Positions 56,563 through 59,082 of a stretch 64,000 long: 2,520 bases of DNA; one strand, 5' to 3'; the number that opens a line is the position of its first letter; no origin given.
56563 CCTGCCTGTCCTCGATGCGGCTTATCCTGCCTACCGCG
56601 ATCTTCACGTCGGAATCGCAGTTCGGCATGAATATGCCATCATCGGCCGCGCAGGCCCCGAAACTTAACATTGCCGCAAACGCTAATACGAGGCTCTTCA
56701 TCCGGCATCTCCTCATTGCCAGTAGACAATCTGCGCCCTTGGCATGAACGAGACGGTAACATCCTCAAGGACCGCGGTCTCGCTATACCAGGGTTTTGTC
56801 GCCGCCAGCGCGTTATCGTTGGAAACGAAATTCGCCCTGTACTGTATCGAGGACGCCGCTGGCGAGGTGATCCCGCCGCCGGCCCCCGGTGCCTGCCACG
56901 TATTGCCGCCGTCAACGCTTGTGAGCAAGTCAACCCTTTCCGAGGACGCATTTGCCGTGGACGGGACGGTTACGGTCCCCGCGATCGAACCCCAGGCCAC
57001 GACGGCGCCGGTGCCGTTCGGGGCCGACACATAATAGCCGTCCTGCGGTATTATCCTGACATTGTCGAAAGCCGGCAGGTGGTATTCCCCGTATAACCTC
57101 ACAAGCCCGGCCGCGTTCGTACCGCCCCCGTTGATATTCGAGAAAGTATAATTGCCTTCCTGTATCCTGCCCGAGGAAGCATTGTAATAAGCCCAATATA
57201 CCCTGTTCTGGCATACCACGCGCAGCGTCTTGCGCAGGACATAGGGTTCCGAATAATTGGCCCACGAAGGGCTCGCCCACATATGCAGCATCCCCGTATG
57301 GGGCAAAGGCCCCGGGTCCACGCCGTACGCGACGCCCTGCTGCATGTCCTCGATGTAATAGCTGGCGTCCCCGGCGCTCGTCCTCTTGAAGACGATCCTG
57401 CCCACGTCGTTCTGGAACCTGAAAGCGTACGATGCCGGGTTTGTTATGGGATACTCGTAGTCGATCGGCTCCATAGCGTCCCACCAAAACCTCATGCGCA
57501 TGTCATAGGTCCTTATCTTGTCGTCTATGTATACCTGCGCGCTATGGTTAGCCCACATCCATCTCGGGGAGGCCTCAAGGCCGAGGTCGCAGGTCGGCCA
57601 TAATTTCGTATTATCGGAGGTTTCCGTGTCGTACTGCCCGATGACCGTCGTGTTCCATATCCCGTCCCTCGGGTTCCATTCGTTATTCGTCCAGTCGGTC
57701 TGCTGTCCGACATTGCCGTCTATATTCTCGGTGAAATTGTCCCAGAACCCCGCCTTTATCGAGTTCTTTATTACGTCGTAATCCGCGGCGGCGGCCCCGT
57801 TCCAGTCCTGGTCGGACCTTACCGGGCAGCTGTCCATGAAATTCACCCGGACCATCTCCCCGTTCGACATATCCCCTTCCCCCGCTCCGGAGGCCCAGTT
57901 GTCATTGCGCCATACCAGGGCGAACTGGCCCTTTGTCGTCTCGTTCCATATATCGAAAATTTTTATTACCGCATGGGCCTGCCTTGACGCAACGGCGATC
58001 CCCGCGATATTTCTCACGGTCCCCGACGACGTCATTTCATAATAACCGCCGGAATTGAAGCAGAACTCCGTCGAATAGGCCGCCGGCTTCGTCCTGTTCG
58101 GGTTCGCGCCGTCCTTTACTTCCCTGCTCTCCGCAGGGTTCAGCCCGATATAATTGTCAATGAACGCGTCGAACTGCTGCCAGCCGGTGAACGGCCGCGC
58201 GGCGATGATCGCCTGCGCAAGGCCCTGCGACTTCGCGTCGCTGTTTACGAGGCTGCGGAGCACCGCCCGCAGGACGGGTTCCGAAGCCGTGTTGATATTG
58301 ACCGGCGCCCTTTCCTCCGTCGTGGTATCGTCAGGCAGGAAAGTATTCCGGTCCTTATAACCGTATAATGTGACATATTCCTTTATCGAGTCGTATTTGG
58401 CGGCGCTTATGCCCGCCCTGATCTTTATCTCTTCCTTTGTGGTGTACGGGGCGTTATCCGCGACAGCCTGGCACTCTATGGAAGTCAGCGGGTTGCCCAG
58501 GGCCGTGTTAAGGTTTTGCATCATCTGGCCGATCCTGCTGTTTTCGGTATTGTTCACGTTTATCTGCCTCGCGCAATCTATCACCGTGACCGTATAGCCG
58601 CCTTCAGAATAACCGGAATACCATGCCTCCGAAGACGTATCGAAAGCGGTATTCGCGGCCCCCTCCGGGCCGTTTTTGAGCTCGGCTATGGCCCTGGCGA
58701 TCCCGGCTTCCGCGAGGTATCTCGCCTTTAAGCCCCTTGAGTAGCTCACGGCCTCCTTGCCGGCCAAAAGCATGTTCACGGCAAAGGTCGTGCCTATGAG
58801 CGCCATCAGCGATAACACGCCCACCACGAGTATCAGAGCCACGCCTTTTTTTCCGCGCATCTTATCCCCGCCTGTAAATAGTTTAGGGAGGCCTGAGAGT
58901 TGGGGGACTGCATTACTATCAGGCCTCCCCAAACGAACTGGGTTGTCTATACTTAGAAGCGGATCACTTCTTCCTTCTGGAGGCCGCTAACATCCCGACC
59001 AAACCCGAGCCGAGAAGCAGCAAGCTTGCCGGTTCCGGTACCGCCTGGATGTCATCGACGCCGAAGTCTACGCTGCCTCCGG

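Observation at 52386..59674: Shared ~24-bp motif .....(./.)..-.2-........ upstream of three operons of the glycan locus (candidate AraR-like operator)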

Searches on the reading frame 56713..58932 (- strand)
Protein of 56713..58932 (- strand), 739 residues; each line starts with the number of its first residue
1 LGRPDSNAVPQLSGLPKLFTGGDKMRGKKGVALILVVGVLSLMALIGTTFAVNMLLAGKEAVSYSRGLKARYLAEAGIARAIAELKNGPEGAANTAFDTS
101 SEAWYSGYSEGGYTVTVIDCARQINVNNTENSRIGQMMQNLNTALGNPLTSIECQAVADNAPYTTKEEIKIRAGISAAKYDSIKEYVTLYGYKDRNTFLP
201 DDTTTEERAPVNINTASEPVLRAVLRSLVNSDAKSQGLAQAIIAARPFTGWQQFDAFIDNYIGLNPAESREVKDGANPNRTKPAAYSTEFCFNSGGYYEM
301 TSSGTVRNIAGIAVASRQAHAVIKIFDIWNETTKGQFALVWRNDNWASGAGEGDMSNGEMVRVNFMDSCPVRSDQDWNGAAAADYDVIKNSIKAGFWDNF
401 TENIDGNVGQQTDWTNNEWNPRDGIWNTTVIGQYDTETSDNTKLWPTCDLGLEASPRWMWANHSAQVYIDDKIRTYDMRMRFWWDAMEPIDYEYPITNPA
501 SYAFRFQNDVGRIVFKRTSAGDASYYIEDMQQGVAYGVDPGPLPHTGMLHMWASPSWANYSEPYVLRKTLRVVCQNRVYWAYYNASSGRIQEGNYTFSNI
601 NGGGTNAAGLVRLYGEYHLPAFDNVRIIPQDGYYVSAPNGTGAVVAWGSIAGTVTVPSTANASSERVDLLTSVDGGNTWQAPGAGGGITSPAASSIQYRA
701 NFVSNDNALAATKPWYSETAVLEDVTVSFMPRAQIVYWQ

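Call 8: search_protein_families(library=pfam, proteins=[window:56713-58932:-], max_evalue=0.01)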
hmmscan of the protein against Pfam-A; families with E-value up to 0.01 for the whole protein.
window:56713-58932:- (739 aa): 1 family
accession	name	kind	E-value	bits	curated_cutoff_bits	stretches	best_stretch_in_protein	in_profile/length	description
PF03934.19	T2SSK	-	2.6e-08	34.5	24.2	1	211-258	1-42/63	Type II secretion system (T2SS), protein K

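Call 30: search_protein_families(library=ncbifam, proteins=[window:56713-58932:-], max_evalue=0.001)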
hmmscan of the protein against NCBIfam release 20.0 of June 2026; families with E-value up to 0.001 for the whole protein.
window:56713-58932:- (739 aa): 1 family
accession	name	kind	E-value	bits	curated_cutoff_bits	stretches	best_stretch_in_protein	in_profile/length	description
NF037980.1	T2SS_GspK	equivalog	5.2e-12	45.9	130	1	29-259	2-255/307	type II secretion system minor pseudopilin GspK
